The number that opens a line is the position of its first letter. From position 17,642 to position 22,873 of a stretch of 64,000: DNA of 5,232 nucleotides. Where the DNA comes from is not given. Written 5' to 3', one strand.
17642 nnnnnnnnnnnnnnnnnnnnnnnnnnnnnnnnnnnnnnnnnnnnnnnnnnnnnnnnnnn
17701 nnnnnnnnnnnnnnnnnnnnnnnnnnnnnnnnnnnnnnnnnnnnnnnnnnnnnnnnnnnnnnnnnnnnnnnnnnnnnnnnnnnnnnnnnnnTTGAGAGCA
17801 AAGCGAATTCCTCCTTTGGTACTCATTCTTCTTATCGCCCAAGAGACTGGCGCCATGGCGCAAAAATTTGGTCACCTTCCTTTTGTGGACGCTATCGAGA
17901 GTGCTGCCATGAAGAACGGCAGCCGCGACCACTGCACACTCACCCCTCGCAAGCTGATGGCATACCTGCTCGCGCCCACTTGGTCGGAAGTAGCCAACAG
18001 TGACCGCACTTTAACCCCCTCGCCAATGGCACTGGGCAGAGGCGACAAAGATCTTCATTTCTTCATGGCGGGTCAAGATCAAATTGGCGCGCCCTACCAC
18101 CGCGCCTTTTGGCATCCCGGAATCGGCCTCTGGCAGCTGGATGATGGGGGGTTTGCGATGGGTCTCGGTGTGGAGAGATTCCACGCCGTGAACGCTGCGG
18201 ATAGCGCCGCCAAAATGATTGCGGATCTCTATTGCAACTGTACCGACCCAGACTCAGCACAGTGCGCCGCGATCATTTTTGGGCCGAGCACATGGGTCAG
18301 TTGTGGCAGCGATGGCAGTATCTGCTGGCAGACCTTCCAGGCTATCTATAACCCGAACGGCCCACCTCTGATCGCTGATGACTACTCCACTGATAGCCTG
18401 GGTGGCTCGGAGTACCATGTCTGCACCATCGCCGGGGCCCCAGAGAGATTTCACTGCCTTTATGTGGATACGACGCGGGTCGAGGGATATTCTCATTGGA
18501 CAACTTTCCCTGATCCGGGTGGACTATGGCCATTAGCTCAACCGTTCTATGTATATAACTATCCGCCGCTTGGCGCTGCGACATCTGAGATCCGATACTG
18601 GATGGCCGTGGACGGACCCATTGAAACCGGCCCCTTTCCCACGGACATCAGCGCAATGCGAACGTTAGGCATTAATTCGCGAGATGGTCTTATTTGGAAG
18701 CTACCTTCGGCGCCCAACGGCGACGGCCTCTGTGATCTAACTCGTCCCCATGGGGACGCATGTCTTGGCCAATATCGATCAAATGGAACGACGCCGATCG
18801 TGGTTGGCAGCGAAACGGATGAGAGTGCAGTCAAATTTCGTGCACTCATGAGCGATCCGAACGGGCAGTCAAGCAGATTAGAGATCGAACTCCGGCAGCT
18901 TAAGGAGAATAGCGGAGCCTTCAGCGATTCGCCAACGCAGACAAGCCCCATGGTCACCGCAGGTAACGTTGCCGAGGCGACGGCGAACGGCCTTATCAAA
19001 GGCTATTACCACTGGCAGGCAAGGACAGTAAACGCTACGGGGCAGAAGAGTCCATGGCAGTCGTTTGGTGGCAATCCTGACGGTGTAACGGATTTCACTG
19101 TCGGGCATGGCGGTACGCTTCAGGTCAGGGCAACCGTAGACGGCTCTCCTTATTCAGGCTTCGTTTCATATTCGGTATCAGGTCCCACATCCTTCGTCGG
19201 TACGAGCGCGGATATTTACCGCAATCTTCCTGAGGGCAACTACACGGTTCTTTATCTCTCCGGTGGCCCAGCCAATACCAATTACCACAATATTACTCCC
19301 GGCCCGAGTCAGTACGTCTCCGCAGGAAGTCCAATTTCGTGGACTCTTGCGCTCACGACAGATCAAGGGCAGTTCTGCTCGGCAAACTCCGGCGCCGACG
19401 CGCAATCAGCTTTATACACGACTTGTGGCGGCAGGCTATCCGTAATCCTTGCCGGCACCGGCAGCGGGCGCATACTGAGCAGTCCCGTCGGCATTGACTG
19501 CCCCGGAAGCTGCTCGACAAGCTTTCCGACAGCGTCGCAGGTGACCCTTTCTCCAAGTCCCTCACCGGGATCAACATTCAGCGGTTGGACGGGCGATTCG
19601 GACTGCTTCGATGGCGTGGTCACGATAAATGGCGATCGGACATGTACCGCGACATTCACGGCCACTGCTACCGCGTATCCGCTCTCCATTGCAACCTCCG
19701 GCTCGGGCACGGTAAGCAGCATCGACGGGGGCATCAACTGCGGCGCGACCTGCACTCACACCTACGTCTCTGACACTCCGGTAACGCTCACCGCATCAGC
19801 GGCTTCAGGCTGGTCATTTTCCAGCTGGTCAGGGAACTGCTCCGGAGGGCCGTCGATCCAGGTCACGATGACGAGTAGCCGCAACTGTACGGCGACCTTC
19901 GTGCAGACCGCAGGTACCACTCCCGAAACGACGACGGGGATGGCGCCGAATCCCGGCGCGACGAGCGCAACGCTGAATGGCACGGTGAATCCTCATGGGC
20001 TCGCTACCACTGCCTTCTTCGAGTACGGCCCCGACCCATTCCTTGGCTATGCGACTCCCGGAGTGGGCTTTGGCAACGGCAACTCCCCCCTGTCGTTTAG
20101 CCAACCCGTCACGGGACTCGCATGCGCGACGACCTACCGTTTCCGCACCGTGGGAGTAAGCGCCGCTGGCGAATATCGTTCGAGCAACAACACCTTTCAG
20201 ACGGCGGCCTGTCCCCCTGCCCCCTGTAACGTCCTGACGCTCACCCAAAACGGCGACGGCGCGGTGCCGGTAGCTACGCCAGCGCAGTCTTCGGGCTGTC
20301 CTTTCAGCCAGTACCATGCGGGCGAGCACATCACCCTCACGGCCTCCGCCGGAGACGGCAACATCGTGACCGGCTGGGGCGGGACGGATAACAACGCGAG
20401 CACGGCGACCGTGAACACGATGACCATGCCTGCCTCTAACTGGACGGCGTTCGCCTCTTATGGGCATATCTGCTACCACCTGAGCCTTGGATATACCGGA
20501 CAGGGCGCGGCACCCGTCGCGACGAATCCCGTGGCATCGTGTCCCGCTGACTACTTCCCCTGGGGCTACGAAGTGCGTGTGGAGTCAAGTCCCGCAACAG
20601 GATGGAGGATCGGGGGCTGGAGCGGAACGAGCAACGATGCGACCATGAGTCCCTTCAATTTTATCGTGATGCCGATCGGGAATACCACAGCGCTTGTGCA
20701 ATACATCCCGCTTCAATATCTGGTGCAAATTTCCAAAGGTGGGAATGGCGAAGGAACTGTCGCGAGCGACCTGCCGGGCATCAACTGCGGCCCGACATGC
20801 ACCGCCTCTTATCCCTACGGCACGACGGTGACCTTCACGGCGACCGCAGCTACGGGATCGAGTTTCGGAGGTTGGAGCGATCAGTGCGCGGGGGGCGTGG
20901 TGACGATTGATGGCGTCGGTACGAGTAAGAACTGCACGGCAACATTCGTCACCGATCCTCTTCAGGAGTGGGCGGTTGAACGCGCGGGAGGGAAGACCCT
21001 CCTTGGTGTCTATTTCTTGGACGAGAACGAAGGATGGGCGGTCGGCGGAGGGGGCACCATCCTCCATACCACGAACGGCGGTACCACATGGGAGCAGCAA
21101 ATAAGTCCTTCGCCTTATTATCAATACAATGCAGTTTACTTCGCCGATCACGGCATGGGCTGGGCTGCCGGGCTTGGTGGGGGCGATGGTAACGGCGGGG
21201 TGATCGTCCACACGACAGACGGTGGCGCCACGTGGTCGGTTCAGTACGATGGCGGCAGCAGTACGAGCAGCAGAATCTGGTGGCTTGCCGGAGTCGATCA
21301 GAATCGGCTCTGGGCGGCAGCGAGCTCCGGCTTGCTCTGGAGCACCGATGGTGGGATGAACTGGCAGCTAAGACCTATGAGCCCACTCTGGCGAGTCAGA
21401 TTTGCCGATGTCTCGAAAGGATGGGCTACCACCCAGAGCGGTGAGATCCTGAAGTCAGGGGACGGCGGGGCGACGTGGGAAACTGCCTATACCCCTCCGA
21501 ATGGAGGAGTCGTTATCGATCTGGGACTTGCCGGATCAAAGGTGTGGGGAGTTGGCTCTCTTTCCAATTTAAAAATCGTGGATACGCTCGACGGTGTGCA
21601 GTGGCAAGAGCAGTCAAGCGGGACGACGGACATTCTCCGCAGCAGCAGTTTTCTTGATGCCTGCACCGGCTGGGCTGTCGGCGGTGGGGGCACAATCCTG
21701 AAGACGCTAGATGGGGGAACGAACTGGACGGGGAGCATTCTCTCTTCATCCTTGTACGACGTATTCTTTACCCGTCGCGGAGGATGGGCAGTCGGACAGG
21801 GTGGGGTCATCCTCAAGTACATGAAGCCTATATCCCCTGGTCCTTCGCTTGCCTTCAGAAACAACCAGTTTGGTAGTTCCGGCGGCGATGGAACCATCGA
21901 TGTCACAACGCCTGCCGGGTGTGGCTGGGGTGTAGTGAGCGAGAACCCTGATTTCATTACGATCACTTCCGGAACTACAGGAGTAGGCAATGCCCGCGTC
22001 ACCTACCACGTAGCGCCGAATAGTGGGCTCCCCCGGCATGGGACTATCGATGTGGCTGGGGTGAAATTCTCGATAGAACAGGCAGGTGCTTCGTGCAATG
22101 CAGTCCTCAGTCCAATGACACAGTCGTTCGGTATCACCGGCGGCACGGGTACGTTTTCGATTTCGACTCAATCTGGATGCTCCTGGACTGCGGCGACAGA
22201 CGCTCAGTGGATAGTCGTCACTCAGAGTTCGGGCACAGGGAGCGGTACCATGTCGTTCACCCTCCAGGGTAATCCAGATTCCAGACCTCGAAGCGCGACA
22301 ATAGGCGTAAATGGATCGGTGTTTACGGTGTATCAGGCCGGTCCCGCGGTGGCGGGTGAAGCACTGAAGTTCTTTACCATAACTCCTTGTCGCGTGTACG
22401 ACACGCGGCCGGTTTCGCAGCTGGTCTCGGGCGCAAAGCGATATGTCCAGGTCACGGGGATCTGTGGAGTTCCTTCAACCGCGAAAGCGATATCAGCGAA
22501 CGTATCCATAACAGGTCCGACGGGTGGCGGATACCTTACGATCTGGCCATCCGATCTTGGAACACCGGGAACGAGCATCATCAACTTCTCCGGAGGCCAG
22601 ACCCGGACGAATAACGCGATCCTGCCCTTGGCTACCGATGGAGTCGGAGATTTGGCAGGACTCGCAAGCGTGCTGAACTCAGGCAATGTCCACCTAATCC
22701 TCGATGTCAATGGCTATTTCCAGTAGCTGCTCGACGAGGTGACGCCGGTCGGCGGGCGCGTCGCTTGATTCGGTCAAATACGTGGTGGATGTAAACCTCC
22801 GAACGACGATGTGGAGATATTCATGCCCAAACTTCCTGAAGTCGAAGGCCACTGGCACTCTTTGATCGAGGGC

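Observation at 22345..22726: Uncharacterised ~125-aa domain shared by both giant secreted proteins (C-terminal here, N-terminal in the 46744-51558 protein at about 51080-51480)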

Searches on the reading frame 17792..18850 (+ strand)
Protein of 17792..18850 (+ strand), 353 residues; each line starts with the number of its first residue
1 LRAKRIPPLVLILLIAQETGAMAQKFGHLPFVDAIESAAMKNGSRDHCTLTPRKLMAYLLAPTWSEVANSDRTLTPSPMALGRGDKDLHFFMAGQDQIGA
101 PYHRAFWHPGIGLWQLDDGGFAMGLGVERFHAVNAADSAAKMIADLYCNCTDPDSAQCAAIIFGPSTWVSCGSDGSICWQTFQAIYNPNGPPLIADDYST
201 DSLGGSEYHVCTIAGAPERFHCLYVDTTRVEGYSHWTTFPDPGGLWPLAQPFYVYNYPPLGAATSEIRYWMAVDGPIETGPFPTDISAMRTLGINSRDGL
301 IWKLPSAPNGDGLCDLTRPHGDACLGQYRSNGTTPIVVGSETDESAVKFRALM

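Call 73: search_protein_families(library=pfam, proteins=[window:17792-18850:+], max_evalue=1)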
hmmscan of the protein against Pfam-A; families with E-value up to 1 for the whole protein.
window:17792-18850:+ (353 aa): 0 families

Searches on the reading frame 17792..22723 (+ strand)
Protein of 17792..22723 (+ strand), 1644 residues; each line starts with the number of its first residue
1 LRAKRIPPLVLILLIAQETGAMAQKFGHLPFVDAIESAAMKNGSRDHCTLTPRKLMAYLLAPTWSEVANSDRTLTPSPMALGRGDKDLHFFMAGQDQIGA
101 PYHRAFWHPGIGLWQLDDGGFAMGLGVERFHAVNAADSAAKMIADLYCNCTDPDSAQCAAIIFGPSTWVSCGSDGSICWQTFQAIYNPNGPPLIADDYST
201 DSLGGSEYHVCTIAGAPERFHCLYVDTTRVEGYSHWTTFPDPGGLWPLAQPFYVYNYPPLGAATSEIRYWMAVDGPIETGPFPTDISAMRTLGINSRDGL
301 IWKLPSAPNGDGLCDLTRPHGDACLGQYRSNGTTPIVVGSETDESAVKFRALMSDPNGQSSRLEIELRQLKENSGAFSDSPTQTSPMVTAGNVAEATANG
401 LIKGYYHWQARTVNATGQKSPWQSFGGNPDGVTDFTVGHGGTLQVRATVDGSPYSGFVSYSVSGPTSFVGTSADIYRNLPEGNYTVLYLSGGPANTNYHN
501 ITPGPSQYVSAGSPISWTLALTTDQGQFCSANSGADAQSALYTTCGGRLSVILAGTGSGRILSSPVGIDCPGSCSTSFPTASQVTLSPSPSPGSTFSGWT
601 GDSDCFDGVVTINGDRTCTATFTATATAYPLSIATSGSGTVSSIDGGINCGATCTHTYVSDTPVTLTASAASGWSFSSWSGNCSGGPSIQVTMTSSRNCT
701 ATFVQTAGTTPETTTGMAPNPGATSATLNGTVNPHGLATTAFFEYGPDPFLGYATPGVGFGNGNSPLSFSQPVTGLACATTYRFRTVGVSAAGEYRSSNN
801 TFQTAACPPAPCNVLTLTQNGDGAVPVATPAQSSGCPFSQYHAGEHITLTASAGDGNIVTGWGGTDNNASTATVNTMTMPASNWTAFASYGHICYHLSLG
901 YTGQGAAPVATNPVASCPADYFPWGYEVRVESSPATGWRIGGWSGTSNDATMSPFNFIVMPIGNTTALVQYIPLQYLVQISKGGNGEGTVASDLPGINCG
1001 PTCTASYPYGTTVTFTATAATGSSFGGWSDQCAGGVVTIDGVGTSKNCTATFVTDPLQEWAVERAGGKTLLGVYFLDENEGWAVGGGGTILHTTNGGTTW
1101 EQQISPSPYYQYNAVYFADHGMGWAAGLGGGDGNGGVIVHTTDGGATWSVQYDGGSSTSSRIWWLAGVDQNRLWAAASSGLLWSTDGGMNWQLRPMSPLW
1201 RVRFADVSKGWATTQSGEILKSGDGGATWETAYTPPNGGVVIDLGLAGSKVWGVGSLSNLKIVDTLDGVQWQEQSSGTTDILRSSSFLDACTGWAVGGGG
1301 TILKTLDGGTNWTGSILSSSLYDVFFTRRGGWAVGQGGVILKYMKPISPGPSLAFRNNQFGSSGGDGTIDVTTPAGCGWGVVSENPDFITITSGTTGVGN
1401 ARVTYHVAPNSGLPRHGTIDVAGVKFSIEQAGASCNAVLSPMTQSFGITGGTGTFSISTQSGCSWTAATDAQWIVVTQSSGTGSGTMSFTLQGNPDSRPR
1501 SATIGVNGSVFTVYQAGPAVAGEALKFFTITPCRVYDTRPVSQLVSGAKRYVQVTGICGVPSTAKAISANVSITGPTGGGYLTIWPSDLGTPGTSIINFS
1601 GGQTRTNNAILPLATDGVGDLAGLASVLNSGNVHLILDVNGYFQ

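Call 6: search_protein_families(library=pfam, proteins=[window:17792-22723:+], max_evalue=0.1)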
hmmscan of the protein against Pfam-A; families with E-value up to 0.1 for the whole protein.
window:17792-22723:+ (1644 aa): 6 families
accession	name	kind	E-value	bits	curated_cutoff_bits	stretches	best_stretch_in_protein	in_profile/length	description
PF18998.6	Flg_new_2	-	2.5e-28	98.3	23.6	4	642-705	14-71/73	Divergent InlB B-repeat domain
PF14870.12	PSII_BNR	-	4.6e-15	56.1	27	2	1067-1149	17-95/303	Photosynthesis system II assembly factor YCF48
PF13004.13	BACON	-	1.3e-10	41.5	25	2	1464-1516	2-61/61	Putative binding domain, N-terminal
PF19190.6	BACON_2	-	7.6e-08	32.6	25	1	1444-1508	7-80/94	Viral BACON domain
PF09479.16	Flg_new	-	0.021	15.4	27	0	572-621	10-59/65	Listeria-Bacteroides repeat domain (List_Bact_rpt)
PF02012.26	BNR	-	0.025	15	27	0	1183-1193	2-12/12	BNR/Asp-box repeat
